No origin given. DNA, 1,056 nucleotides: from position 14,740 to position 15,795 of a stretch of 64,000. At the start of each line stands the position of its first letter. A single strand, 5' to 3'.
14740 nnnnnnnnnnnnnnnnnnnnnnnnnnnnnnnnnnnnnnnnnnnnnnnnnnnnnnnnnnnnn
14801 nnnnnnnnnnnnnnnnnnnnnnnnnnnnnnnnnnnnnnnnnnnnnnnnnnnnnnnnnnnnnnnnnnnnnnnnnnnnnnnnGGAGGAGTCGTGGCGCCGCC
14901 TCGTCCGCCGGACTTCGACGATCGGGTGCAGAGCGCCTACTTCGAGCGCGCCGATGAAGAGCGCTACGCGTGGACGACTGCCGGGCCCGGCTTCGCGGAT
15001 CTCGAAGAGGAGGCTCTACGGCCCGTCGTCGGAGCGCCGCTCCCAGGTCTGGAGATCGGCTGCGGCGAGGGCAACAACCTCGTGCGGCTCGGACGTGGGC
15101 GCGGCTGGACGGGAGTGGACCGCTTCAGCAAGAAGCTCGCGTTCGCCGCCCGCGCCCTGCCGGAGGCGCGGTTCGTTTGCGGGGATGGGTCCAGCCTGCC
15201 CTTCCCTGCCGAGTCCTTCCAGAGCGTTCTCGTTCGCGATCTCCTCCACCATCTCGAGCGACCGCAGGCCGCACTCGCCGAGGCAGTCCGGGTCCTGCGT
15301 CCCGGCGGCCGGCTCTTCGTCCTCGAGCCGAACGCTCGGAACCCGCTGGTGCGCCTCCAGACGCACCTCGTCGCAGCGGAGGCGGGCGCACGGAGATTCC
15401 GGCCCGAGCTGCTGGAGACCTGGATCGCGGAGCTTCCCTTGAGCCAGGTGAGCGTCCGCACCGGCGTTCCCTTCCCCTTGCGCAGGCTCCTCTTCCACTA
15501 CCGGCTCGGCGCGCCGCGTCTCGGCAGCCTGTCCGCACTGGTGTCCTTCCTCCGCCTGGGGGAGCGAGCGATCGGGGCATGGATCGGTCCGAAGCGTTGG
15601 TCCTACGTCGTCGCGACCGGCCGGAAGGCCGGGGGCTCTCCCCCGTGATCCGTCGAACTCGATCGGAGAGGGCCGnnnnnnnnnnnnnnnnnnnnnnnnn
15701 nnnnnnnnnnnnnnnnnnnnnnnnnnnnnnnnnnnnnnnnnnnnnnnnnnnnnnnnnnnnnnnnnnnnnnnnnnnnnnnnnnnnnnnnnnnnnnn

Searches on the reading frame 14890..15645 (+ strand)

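Call 68: search_protein_families(library=pfam, proteins=[window:14890-15645:+], max_evalue=0.0001)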
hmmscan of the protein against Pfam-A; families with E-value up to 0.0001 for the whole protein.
window:14890-15645:+ (252 aa): 6 families
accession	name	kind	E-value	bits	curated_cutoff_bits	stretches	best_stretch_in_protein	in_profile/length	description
PF08241.18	Methyltransf_11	-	6.3e-21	75.3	21.2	1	54-144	1-95/95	Methyltransferase domain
PF13649.12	Methyltransf_25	-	6.6e-17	62.4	27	1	54-140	2-97/97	Methyltransferase domain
PF13489.12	Methyltransf_23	-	2.7e-10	40.7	27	1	50-152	23-124/164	Methyltransferase domain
PF08242.18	Methyltransf_12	-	4.1e-10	40.7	30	1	54-142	1-98/98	Methyltransferase domain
PF13847.12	Methyltransf_31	-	9.3e-10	38.8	27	1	54-153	8-118/145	Methyltransferase domain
PF01209.24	Ubie_methyltran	-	7.5e-07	29.2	20.1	1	91-147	98-154/233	ubiE/COQ5 methyltransferase family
